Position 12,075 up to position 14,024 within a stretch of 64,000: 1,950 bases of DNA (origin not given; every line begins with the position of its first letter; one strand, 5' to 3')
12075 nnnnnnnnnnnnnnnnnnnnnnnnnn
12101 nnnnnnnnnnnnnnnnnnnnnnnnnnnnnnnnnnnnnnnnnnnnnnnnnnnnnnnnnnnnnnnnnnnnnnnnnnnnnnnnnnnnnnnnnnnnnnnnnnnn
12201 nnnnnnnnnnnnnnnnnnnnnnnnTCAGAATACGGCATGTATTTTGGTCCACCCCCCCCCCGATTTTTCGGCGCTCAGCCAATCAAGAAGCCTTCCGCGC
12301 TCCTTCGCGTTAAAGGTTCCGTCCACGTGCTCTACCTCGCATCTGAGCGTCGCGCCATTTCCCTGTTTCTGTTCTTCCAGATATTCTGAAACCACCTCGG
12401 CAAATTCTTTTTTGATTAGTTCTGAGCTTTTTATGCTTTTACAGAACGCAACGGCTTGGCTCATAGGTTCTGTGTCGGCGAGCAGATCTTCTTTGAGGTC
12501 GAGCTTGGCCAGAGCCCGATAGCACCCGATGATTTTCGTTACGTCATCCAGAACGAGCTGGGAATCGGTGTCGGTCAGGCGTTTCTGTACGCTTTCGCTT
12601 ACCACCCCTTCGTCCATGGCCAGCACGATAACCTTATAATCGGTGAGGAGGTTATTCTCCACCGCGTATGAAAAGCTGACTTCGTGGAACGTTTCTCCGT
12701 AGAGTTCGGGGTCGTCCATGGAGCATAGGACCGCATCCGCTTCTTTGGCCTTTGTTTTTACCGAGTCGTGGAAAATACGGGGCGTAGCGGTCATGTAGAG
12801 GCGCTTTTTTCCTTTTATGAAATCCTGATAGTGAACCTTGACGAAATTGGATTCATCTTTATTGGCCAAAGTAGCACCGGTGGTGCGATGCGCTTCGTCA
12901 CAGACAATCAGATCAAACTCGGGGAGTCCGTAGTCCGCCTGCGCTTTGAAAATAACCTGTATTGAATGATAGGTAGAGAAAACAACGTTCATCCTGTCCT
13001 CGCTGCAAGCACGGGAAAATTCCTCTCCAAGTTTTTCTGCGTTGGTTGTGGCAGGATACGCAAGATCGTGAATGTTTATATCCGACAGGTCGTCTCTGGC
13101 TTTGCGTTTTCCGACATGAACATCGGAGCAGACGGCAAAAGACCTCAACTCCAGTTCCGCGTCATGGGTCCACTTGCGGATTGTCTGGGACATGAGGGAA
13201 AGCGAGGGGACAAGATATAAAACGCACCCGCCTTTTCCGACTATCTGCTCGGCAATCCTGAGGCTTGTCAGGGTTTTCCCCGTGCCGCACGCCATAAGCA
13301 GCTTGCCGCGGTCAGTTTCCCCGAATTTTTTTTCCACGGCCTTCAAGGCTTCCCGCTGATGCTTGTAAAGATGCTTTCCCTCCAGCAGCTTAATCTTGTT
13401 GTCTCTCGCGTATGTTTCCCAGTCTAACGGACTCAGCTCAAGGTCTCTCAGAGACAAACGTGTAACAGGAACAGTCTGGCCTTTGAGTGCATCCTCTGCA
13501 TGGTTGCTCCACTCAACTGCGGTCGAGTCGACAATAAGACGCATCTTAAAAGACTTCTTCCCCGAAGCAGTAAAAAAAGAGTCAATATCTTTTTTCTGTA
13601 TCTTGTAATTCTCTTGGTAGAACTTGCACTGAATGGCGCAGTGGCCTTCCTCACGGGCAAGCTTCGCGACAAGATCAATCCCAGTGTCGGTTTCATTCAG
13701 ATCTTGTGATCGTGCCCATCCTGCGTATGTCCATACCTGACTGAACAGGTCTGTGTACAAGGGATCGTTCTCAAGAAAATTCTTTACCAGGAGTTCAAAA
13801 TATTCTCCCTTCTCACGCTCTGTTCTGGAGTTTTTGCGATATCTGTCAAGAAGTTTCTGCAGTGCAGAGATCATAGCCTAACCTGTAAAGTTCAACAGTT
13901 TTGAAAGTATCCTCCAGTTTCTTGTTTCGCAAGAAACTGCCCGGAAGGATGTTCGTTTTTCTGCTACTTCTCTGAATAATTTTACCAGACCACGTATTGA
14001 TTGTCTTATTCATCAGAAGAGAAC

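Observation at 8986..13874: Type ISP restriction-modification enzyme interrupted at a G10 homopolymer: likely phase-variable ON/OFF switch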

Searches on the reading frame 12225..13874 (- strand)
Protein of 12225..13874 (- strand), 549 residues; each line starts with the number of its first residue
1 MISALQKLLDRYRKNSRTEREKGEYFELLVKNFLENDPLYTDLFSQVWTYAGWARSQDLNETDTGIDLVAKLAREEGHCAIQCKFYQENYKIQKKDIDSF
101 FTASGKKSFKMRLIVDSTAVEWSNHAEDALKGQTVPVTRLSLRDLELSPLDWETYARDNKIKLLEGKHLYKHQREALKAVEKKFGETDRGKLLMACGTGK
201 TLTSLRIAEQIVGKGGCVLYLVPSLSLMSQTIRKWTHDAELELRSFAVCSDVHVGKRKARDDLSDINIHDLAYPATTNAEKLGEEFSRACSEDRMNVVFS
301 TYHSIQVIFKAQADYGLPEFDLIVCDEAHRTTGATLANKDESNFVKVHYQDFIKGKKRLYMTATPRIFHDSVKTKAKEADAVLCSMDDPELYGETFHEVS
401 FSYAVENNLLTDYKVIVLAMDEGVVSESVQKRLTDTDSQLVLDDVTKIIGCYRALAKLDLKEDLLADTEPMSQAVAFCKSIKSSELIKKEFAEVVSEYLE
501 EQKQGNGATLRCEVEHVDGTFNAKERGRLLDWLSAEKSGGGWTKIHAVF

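Call 6: search_protein_families(library=pfam, proteins=[window:12225-13874:-], max_evalue=0.01)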
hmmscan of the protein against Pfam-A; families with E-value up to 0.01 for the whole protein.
window:12225-13874:- (549 aa): 5 families
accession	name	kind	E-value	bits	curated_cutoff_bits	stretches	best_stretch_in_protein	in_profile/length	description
PF13156.12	Mrr_cat_2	-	1.8e-43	147.9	22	1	36-160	2-125/127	Restriction endonuclease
PF04851.21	ResIII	-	1.8e-24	87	22.5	1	168-366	3-163/164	Type III restriction enzyme, res subunit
PF00270.35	DEAD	-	9.6e-10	38.9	26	1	171-365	2-160/167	DEAD/DEAH box helicase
PF00176.29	SNF2-rel_dom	-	0.00067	19.3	24.9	1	196-365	26-163/290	SNF2-related domain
PF09848.15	SLFN-g3_helicase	-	0.0062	16.3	24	0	197-340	11-100/354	Schlafen group 3, DNA/RNA helicase domain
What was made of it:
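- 13395..13769 (-): Mrr_cat_2 nuclease domain (aa 36-160). Pfam PF13156, E=1.8e-43 (call 6).
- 12777..13373 (-): Helicase-like ATPase N-lobe (ResIII/DEAD; motifs GTGKT and DEAH). Pfam PF04851, E=1.8e-24; PF00270 (call 6).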

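Call 13: find_encoding_contigs(protein=window:12225-13874:-, flank=6000, max_places=10)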
Protein window:12225-13874:- (549 aa): no gene with exactly this product is on record in the collection.
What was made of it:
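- The exact 549-aa product is not on record anywhere (call 13).
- Tried and rejected: Exact look-up of the 549-aa ORF A product: not on record (call 13).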

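Call 44: search_protein_families(library=padloc, proteins=[window:12225-13874:-], max_evalue=0.00001)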
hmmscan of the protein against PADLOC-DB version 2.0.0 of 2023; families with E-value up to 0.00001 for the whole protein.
window:12225-13874:- (549 aa): 8 families
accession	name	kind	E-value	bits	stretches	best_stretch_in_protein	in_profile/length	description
PDLC03597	REase_MTase_IIG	-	5e-213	708.5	1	2-537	2-544/1646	Type IIG restriction enzyme-methyltransferase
PDLC03051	REase_MTase_I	-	5.7e-118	392.9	1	18-535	29-549/1591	Type I restriction enzyme-methyltransferase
PDLC02707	PbeA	-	9.9e-15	52.1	1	158-416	242-453/672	PbeA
PDLC02704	PbeA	-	1.3e-09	35.1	1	159-415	245-457/682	PbeA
PDLC01763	Cas3b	-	4.9e-08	30.2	1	171-248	248-329/762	-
PDLC02706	PbeA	-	8.9e-08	29.2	1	179-414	277-472/722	PbeA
PDLC03049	REase_I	-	1.5e-07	27.8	0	320-501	285-451/807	Type I restriction enzyme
PDLC01439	typeIV_DinG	-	1.4e-06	25.3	1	166-384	14-167/575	CAS-IV-A; associated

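Call 47: find_homologous_proteins(query=window:12225-13874:-)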
Query window:12225-13874:- (549 aa): 5094 proteins with E <= 0.001 among 8000 candidates; the best 120 are listed.
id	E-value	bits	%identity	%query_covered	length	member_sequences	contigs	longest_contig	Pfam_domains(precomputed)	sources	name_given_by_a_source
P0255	0.0e+0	1164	96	99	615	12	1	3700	PF13156.13,PF00270.36,PF04851.22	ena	-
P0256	0.0e+0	1055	85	100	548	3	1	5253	PF13156.13,PF00270.36,PF00176.30,PF04851.22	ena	-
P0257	2.4e-248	843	95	73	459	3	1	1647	PF00270.36,PF04851.22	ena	-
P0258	1.3e-232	791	67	97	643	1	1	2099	PF13156.13,PF00270.36,PF00271.38,PF04851.22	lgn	-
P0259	1.5e-226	771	65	97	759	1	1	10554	PF13156.13,PF00270.36,PF00176.30,PF00271.38,PF22240.2,PF04851.22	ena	-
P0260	8.7e-221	752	64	97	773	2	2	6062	PF13156.13,PF00270.36,PF00271.38,PF22240.2,PF04851.22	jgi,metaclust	metaclust:\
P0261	2.3e-220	751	64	97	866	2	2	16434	PF13156.13,PF00270.36,PF00271.38,PF04851.22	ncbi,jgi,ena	jgi:predicted helicase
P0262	7.1e-220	749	64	97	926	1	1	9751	PF13156.13,PF00270.36,PF00271.38,PF22240.2,PF04851.22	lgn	-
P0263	1.1e-216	739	63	97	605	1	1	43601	PF13156.13,PF00270.36,PF00271.38,PF04851.22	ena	-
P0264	5.4e-215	733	63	97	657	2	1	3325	PF13156.13,PF00270.36,PF00271.38,PF04851.22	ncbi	ncbi:MAG: restriction endonuclease, partial [Methylotenera sp.]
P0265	3.4e-214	731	62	97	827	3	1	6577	PF13156.13,PF00270.36,PF00271.38,PF22240.2,PF04851.22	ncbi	ncbi:MAG: DEAD/DEAH box helicase family protein [Nitrosomonas ureae]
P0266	1.1e-212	726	62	97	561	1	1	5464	PF13156.13,PF00270.36,PF04471.19,PF04851.22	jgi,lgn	jgi:predicted helicase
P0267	7.9e-212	723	62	97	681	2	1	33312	PF13156.13,PF00270.36,PF00271.38,PF04851.22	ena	-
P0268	7.4e-205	700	63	92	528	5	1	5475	PF13156.13,PF00270.36,PF04851.22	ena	-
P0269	1.6e-204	699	60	97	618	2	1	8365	PF13156.13,PF00270.36,PF00271.38,PF04851.22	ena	-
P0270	8.2e-203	693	56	98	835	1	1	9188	PF13156.13,PF00270.36,PF00271.38,PF22240.2,PF04851.22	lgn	-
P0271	9.6e-202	689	59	97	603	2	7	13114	PF13156.13,PF00270.36,PF04851.22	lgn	-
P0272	2.3e-201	688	59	97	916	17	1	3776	PF13156.13,PF00270.36,PF00271.38,PF22240.2,PF04851.22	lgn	-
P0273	3.7e-201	688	59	97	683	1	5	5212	PF13156.13,PF00270.36,PF00271.38,PF04851.22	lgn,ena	-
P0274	5.7e-201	687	59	97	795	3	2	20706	PF13156.13,PF00270.36,PF00271.38,PF22240.2,PF04851.22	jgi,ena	-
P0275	8.4e-201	686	58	97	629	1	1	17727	PF13156.13,PF00270.36,PF00271.38,PF04851.22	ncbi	ncbi:DEAD/DEAH box helicase family protein, partial [Bartonella sp. AP57NXGY]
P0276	8.7e-201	686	58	97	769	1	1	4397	PF13156.13,PF00270.36,PF00271.38,PF04851.22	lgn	-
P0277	2.7e-200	685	59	98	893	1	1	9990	PF13156.13,PF00270.36,PF00271.38,PF22240.2,PF04851.22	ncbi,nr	ncbi:MAG: damage-inducible protein, partial [Alphaproteobacteria bacterium]|nr:damage-inducible prot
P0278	3.3e-200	684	58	97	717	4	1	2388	PF13156.13,PF00270.36,PF00271.38,PF04851.22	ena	-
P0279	3.4e-200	684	60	97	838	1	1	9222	PF13156.13,PF00270.36,PF00271.38,PF22240.2,PF04851.22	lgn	-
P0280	1.6e-199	682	59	97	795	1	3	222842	PF13156.13,PF00270.36,PF00271.38,PF22240.2,PF04851.22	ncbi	-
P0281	1.2e-198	679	57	98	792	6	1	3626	PF13156.13,PF00270.36,PF00271.38,PF22240.2,PF04851.22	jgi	-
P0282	1.3e-198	679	57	98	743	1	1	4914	PF18135.8,PF13156.13,PF00270.36,PF04851.22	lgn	-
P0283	1.1e-197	676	58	97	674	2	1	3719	PF13156.13,PF00270.36,PF00271.38,PF04851.22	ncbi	ncbi:MAG: DEAD/DEAH box helicase family protein, partial [Sphingomonas sp.]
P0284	7.5e-197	673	58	99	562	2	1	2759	PF13156.13,PF00270.36,PF04471.19,PF04851.22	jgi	jgi:predicted helicase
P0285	1.0e-196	673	57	98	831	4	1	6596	PF13156.13,PF00270.36,PF00271.38,PF22240.2,PF04851.22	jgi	jgi:predicted helicase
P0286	4.7e-196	671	57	97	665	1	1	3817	PF13156.13,PF00270.36,PF00271.38,PF04851.22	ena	-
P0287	1.6e-195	669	56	98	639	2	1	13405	PF13156.13,PF00270.36,PF00271.38,PF04851.22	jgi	-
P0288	5.5e-195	667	58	97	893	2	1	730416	PF13156.13,PF00270.36,PF00271.38,PF22240.2,PF04851.22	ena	-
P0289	1.0e-194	666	56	97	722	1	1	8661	PF13156.13,PF00270.36,PF00271.38,PF04851.22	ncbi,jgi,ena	jgi:predicted helicase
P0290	2.3e-193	662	55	97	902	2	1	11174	PF13156.13,PF00270.36,PF00271.38,PF22240.2,PF04851.22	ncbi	-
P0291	6.6e-193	660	56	97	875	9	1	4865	PF13156.13,PF00270.36,PF00271.38,PF22240.2,PF04851.22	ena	-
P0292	1.2e-192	659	55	98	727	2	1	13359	PF13156.13,PF00270.36,PF00271.38,PF04851.22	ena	-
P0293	2.2e-192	659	57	97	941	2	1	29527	PF13156.13,PF00270.36,PF00271.38,PF22240.2,PF04851.22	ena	-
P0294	3.0e-192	658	57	98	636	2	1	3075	PF13156.13,PF00270.36,PF00271.38,PF04851.22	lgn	-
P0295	7.3e-192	657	58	94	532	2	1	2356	PF13156.13,PF00270.36,PF04851.22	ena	-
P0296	2.3e-191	655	57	97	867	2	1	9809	PF13156.13,PF00270.36,PF00271.38,PF22240.2,PF04851.22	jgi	-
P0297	3.7e-191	655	57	97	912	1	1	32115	PF13156.13,PF00270.36,PF00271.38,PF22240.2,PF04851.22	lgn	-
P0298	1.0e-190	653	58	97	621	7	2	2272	PF13156.13,PF00270.36,PF00271.38,PF04851.22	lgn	-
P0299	1.4e-190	653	59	91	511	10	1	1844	PF13156.13,PF00270.36,PF04851.22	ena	-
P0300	3.5e-190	651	57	94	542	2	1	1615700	PF13156.13,PF00270.36,PF04851.22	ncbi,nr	ncbi:Type III restriction enzyme, res subunit [Bartonella sp. Raccoon60]|nr:Type III restriction enz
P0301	3.9e-190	651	56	98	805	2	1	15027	PF13156.13,PF00270.36,PF00271.38,PF04851.22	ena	-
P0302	7.7e-190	650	56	97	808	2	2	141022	PF13156.13,PF00270.36,PF00271.38,PF04851.22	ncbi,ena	-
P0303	2.4e-189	649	56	97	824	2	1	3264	PF13156.13,PF00270.36,PF00271.38,PF22240.2,PF04851.22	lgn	-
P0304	1.4e-188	646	56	97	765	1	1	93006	PF13156.13,PF00270.36,PF00271.38,PF22240.2,PF04851.22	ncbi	ncbi:MAG: DEAD/DEAH box helicase family protein, partial [Pseudomonadota bacterium]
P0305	2.0e-188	645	56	97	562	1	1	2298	PF13156.13,PF00270.36,PF04851.22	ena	-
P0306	2.5e-188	645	55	97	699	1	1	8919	PF13156.13,PF00270.36,PF00271.38,PF04851.22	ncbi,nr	nr:DEAD/DEAH box helicase family protein [Candidatus Magnetaquicoccus inordinatus]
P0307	2.6e-188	645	57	98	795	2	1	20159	PF13156.13,PF00270.36,PF00271.38,PF04471.19,PF22240.2,PF04851.22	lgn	-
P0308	3.5e-188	645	57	98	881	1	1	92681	PF13156.13,PF00270.36,PF00271.38,PF22240.2,PF04851.22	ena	-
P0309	4.4e-188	644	56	98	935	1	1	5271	PF13156.13,PF00270.36,PF00271.38,PF22240.2,PF04851.22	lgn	-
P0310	4.5e-188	644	57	97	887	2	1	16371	PF13156.13,PF00270.36,PF00271.38,PF22240.2,PF04851.22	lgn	-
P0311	1.3e-187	643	56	97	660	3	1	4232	PF13156.13,PF00270.36,PF00271.38,PF04851.22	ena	-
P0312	1.8e-187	642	55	97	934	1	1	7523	PF13156.13,PF00270.36,PF00271.38,PF22240.2,PF04851.22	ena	-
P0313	2.4e-187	642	55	97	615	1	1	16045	PF13156.13,PF00270.36,PF00271.38,PF04851.22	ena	-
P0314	2.6e-187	642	55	97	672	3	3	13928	PF13156.13,PF00270.36,PF00271.38,PF04851.22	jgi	jgi:predicted helicase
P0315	4.0e-187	641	55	97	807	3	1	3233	PF13156.13,PF00270.36,PF00271.38,PF22240.2,PF04851.22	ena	-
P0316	5.8e-187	641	56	97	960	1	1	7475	PF13156.13,PF00270.36,PF00271.38,PF22240.2,PF04851.22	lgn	-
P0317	6.2e-187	641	55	97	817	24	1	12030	PF13156.13,PF00270.36,PF00271.38,PF04851.22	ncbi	-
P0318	6.3e-187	641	56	98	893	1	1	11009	PF13156.13,PF00270.36,PF00271.38,PF22240.2,PF04851.22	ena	-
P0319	7.2e-187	640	55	99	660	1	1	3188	PF13156.13,PF00270.36,PF00271.38,PF04851.22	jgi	jgi:predicted helicase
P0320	1.5e-186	639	56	98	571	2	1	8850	PF13156.13,PF00270.36,PF04851.22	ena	-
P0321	3.0e-186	638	55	98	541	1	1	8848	PF13156.13,PF00270.36,PF04851.22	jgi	jgi:predicted helicase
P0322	3.2e-186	638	60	88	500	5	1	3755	PF13156.13,PF00270.36,PF04851.22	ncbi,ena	-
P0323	6.2e-186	637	54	98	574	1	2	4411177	PF13156.13,PF00270.36,PF04851.22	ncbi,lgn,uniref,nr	ncbi:restriction endonuclease [Sedimentitalea nanhaiensis]|uniref:Type III restriction enzyme, res s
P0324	7.1e-186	637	60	88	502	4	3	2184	PF13156.13,PF00270.36,PF04851.22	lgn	-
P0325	7.4e-186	637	56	98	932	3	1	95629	PF13156.13,PF00270.36,PF00271.38,PF22240.2,PF04851.22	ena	-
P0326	3.7e-185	635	54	98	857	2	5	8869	PF13156.13,PF00270.36,PF00271.38,PF22240.2,PF04851.22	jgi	jgi:predicted helicase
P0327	4.3e-185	634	57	94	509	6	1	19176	PF13156.13,PF00270.36,PF04851.22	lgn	-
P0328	8.4e-185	634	57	95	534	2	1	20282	PF13156.13,PF00270.36,PF04851.22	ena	-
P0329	7.5e-184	630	53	98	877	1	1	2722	PF13156.13,PF00270.36,PF00271.38,PF04471.19,PF22240.2,PF04851.22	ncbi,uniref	ncbi:restriction endonuclease, partial [Guyparkeria halopsychrophila]|uniref:restriction endonucleas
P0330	1.6e-182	626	56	97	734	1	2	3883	PF13156.13,PF00270.36,PF00271.38,PF04851.22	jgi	-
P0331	4.4e-182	625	55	99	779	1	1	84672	PF13156.13,PF00270.36,PF00271.38,PF04851.22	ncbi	-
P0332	4.5e-182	625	64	81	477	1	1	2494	PF13156.13,PF00270.36,PF04851.22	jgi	jgi:predicted helicase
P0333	4.8e-182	624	55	96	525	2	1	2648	PF13156.13,PF00270.36,PF04851.22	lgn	-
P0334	2.4e-181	622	55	99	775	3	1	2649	PF13156.13,PF00270.36,PF00271.38,PF22240.2,PF04851.22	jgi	jgi:predicted helicase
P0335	4.4e-181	621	53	99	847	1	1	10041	PF13156.13,PF00270.36,PF00271.38,PF22240.2,PF04851.22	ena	-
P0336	1.3e-179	616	55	99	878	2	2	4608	PF13156.13,PF00270.36,PF00271.38,PF22240.2,PF04851.22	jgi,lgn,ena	-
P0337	1.7e-179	616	58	91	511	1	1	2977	PF13156.13,PF00270.36,PF04851.22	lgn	-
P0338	4.2e-179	615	55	95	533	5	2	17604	PF13156.13,PF00270.36,PF04851.22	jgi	jgi:predicted helicase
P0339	4.9e-179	615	53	98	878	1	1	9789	PF13156.13,PF00270.36,PF00271.38,PF04851.22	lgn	-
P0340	8.0e-179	614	55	99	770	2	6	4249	PF13156.13,PF00270.36,PF00271.38,PF04851.22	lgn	-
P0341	2.8e-178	612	52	98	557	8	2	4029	PF13156.13,PF00270.36,PF04851.22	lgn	-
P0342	4.3e-178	611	54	98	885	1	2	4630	PF13156.13,PF00270.36,PF00271.38,PF22240.2,PF04851.22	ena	-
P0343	7.9e-178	611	53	98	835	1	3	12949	PF13156.13,PF00270.36,PF00271.38,PF22240.2,PF04851.22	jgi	jgi:predicted helicase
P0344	1.8e-177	609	53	99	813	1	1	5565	PF13156.13,PF00270.36,PF00271.38,PF22240.2,PF04851.22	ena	-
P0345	2.5e-177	609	55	96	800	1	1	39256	PF13156.13,PF00270.36,PF04851.22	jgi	-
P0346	6.2e-177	608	53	97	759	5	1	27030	PF13156.13,PF00270.36,PF00271.38,PF22240.2,PF04851.22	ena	-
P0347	1.7e-176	606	55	99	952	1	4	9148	PF13156.13,PF00270.36,PF00271.38,PF22240.2,PF04851.22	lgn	-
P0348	1.7e-176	606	57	90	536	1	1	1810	PF13156.13,PF00270.36,PF04851.22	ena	-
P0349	1.9e-176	606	54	97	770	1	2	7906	PF13156.13,PF00270.36,PF00271.38,PF04851.22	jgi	jgi:predicted helicase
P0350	2.7e-176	605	60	83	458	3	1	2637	PF13156.13,PF00270.36,PF04851.22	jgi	jgi:predicted helicase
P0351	2.8e-176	605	53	98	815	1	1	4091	PF13156.13,PF00270.36,PF00271.38,PF04471.19,PF22240.2,PF04851.22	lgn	-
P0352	3.6e-176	605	53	97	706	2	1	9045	PF13156.13,PF00270.36,PF00271.38,PF04851.22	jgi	jgi:predicted helicase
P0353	8.7e-176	604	54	96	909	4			PF13156.13,PF00270.36,PF00176.30,PF00271.38,PF22240.2,PF04851.22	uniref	uniref:restriction endonuclease n=1 Tax=Bartonella sp. AD24XZML TaxID=3243463 RepID=UPI0035D0E370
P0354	2.0e-175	603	55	97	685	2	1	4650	PF13156.13,PF00270.36,PF00271.38,PF04851.22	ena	-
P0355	3.8e-175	602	52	97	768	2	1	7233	PF13156.13,PF00270.36,PF00271.38,PF04851.22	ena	-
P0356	4.3e-175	601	54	97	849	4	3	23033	PF13156.13,PF00270.36,PF00271.38,PF22240.2,PF04851.22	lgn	-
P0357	1.2e-174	600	58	88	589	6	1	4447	PF13156.13,PF00270.36,PF00271.38,PF04851.22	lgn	-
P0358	3.2e-174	599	52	98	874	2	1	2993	PF13156.13,PF00270.36,PF00271.38,PF22240.2,PF04851.22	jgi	jgi:predicted helicase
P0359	3.9e-174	598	52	97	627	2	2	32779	PF13156.13,PF00270.36,PF00271.38,PF04851.22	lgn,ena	-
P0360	7.6e-174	597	52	98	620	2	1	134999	PF13156.13,PF00270.36,PF00271.38,PF04471.19,PF04851.22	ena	-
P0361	8.5e-174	597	53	98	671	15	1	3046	PF13156.13,PF00270.36,PF00271.38,PF04471.19,PF04851.22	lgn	-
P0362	9.3e-174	597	57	89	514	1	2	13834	PF13156.13,PF00270.36,PF04851.22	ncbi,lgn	-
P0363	1.1e-173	597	52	97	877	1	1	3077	PF13156.13,PF00270.36,PF00271.38,PF22240.2,PF04851.22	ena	-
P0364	1.3e-173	597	54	97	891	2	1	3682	PF13156.13,PF00270.36,PF00271.38,PF22240.2,PF04851.22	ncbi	ncbi:MAG: hypothetical protein RIR39_1994 [Pseudomonadota bacterium]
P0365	2.6e-173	596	52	99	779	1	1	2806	PF13156.13,PF00270.36,PF00271.38,PF22240.2,PF04851.22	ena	-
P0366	3.2e-173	595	52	97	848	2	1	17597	PF13156.13,PF00270.36,PF00271.38,PF22240.2,PF04851.22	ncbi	-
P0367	5.2e-173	595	52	97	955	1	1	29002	PF13156.13,PF00270.36,PF00271.38,PF22240.2,PF04851.22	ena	-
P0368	9.2e-173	594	53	97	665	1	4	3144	PF13156.13,PF00270.36,PF00176.30,PF00271.38,PF04851.22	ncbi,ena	-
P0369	1.1e-172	594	53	97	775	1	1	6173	PF13156.13,PF00270.36,PF00271.38,PF22240.2,PF04851.22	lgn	-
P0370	1.7e-172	593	53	97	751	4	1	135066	PF13156.13,PF00270.36,PF00271.38,PF04851.22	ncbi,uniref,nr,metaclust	ncbi:hypothetical protein MEI_01391 [Bartonella vinsonii subsp. arupensis Pm136co]|uniref:Helicase n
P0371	4.4e-172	592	54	97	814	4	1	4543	PF13156.13,PF00270.36,PF00271.38,PF22240.2,PF04851.22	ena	-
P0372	4.9e-172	591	52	97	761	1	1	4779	PF13156.13,PF00270.36,PF00176.30,PF00271.38,PF04851.22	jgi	jgi:predicted helicase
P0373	5.2e-172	591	53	97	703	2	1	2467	PF13156.13,PF00270.36,PF00271.38,PF04851.22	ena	-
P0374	6.6e-172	591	51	98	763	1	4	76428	PF13156.13,PF00270.36,PF00271.38,PF04851.22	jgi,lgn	jgi:predicted helicase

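Call 49: list_cluster_members(proteins=[P0255, P0256, P0257])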
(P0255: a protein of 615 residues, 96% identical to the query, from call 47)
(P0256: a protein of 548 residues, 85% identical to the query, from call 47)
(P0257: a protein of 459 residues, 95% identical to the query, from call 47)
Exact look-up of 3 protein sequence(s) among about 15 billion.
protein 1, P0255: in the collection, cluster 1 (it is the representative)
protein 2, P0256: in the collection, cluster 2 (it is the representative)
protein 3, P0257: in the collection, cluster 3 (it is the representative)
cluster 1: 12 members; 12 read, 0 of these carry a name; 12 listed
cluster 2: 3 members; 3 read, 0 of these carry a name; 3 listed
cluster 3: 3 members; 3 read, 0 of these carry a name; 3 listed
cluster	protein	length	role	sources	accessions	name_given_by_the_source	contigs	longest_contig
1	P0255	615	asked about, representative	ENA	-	-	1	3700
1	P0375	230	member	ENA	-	-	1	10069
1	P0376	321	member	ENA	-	-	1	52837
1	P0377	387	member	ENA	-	-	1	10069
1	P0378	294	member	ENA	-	-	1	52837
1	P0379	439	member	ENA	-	-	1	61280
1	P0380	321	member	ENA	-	-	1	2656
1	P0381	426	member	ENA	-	-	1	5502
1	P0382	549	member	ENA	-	-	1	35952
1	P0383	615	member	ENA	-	-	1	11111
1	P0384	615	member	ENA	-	-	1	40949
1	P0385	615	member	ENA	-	-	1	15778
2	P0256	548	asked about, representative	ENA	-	-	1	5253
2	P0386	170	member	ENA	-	-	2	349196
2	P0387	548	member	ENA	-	-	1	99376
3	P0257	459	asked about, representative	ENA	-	-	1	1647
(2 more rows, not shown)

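Call 52: find_encoding_contigs(protein=P0383, flank=6000, max_places=4)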
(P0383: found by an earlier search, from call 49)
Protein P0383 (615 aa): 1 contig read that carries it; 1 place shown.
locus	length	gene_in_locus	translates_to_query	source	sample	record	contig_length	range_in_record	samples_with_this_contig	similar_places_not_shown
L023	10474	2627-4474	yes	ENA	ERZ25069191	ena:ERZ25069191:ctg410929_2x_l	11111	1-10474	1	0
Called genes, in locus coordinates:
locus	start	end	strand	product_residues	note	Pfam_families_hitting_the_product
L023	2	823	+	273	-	?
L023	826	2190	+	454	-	PF09376:NurA (faint)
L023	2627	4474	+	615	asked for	PF13156:Mrr_cat_2, PF00270:DEAD, PF04851:ResIII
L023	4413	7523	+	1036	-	PF22240:ISP_coupler, PF02384:N6_Mtase (weak), PF18135:Type_ISP_C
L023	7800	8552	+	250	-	-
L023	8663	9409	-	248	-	-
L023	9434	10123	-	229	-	PF21818:DUF6884 (weak)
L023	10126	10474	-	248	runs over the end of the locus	PF26468:GIY_YIG_3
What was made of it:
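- The OFF member of the near-isogenic pair is a 2x contig (call 52).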
